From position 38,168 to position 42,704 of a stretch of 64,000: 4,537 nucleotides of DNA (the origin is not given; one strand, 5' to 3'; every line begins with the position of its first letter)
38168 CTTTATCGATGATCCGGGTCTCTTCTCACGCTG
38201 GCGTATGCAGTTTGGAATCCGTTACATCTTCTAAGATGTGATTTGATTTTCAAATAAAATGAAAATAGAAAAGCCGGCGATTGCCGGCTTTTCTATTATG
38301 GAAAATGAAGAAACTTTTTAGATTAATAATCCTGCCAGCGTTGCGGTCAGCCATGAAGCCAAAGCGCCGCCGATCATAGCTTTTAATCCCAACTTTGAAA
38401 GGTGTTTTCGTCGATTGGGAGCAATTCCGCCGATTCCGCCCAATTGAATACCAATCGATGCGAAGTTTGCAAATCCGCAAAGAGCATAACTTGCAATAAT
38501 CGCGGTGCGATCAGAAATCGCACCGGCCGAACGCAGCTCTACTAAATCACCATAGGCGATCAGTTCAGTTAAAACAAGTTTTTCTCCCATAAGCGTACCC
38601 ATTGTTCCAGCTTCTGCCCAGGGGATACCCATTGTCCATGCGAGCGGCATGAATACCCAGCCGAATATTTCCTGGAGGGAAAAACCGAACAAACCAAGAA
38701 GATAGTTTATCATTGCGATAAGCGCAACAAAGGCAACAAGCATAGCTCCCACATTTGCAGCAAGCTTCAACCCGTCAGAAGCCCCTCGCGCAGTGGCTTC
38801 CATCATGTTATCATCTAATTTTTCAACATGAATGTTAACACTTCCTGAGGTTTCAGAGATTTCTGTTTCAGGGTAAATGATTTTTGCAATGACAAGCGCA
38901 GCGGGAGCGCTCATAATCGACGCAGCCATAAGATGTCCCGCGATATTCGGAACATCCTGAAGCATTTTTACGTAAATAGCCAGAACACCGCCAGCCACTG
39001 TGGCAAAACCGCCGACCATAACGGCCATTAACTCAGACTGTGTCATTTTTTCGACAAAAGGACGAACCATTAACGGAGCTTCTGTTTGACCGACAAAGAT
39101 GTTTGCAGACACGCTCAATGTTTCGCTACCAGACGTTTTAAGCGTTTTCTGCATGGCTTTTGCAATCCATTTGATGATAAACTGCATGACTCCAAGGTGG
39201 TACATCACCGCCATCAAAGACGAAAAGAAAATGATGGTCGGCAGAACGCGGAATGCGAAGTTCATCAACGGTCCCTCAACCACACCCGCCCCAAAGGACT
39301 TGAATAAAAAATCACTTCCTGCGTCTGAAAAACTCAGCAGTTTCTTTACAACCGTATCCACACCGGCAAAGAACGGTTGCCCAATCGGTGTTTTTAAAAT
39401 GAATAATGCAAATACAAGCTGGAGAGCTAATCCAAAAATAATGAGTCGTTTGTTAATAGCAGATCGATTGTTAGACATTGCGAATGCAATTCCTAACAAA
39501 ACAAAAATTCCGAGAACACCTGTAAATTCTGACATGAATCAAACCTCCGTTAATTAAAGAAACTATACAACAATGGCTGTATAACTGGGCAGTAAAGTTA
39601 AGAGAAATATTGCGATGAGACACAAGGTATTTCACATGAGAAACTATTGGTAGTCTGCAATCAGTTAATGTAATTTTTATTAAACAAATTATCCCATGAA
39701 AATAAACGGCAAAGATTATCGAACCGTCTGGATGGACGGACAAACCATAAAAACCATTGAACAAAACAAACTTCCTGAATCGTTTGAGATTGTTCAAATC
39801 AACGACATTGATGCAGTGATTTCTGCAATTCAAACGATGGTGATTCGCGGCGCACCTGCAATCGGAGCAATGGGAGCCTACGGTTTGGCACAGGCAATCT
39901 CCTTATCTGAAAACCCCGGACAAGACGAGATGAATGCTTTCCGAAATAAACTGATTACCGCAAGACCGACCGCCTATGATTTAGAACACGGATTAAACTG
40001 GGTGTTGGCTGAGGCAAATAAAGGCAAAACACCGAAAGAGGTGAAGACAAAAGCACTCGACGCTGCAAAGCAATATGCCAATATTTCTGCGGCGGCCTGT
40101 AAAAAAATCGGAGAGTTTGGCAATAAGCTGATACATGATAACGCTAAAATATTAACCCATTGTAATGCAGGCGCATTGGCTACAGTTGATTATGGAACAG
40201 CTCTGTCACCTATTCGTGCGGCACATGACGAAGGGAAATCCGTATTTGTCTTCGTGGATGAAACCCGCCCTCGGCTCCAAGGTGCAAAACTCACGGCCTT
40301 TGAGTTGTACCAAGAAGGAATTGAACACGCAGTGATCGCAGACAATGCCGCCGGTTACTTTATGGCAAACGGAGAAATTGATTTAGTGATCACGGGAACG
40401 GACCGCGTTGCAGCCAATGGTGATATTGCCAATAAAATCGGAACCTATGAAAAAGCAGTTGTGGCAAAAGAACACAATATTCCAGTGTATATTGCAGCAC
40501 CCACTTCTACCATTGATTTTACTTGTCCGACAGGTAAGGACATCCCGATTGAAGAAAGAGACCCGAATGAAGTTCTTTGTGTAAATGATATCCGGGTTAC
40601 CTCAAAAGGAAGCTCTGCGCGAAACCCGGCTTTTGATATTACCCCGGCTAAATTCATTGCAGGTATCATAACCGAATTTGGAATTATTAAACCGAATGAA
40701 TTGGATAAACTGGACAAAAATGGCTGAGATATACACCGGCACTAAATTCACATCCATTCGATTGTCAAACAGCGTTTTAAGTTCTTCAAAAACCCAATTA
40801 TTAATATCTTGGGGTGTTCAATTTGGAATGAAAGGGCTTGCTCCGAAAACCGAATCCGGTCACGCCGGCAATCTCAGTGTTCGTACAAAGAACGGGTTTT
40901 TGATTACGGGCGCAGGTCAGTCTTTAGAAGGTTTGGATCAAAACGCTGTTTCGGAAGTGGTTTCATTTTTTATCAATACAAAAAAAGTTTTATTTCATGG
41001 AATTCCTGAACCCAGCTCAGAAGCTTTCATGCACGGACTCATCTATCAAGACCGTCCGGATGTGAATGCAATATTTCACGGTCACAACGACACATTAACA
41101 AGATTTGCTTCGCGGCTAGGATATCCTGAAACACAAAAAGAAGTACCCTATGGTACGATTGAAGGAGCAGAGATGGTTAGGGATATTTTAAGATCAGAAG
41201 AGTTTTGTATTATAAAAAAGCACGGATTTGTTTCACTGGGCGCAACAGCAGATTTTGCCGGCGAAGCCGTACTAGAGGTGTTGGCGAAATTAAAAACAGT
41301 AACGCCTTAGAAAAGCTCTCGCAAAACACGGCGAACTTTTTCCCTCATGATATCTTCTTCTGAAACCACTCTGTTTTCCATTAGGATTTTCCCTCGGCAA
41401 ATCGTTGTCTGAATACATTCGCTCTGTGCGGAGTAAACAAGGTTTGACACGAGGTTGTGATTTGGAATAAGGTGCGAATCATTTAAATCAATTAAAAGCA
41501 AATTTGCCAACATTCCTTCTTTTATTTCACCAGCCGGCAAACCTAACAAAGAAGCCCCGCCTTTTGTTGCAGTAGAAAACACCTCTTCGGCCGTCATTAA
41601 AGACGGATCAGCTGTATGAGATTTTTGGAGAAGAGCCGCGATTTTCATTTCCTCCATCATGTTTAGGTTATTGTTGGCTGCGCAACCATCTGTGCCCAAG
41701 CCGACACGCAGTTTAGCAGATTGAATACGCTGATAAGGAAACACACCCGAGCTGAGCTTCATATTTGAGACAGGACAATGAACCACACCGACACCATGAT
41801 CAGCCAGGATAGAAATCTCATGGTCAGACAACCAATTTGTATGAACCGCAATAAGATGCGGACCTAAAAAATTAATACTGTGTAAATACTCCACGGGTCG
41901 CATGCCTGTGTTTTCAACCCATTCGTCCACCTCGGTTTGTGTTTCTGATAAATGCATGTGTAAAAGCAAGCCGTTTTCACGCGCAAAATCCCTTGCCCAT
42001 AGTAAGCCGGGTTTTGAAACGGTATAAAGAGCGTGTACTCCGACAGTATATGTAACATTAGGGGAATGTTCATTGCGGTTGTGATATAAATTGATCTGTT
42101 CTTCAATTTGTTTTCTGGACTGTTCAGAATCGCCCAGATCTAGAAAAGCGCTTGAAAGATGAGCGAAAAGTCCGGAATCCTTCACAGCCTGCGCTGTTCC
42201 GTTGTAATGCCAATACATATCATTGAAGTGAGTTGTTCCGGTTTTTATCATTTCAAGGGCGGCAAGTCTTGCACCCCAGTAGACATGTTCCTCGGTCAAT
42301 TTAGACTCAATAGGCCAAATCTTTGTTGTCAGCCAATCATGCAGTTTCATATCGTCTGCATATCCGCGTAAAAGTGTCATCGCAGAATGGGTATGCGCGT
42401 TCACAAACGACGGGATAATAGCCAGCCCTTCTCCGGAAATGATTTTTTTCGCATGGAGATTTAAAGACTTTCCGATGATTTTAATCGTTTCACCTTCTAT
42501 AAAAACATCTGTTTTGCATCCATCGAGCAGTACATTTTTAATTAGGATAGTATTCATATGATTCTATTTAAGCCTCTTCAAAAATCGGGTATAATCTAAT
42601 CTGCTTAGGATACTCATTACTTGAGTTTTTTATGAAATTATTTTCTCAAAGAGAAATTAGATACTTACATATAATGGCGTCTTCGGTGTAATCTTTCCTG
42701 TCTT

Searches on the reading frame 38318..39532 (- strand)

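Call 20: search_protein_families(library=pfam, proteins=[window:38318-39532:-], max_evalue=0.0001)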
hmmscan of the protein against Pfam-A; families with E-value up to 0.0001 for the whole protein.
window:38318-39532:- (404 aa): 3 families
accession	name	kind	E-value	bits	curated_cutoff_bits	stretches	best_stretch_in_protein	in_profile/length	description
PF07662.18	Nucleos_tra2_C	-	1.1e-75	254.5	32.3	1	200-401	1-213/213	Na+ dependent nucleoside transporter C-terminus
PF01773.25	Nucleos_tra2_N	-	1.7e-24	86.6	27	1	7-79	1-73/74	Na+ dependent nucleoside transporter N-terminus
PF07670.19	Gate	-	7e-19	68.7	29.6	1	93-191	1-101/104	Nucleoside recognition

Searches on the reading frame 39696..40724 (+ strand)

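Call 20: search_protein_families(library=pfam, proteins=[window:39696-40724:+], max_evalue=0.0001)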
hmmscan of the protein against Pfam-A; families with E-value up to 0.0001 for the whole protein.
window:39696-40724:+ (343 aa): 1 family
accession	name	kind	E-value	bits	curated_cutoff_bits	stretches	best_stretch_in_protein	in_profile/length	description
PF01008.23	IF-2B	-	9.5e-85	284.6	22.4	1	50-333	2-280/280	Initiation factor 2 subunit family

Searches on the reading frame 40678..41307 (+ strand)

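Call 20: search_protein_families(library=pfam, proteins=[window:40678-41307:+], max_evalue=0.0001)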
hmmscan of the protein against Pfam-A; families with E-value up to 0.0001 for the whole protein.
window:40678-41307:+ (210 aa): 1 family
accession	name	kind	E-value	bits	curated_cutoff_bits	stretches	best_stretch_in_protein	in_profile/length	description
PF00596.27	Aldolase_II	-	9.1e-19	68.5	22.2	1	59-197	16-171/183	Class II Aldolase and Adducin N-terminal domain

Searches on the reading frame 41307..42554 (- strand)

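Call 21: search_protein_families(library=pfam, proteins=[window:41307-42554:-], max_evalue=0.0001)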
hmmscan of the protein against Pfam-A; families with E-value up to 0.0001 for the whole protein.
window:41307-42554:- (415 aa): 2 families
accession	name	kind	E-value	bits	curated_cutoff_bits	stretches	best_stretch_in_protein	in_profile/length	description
PF01979.26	Amidohydro_1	-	5.8e-66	223.5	25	1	46-391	2-345/345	Amidohydrolase family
PF07969.17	Amidohydro_3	-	8.6e-12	45.7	29.7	1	190-390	270-470/472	Amidohydrolase family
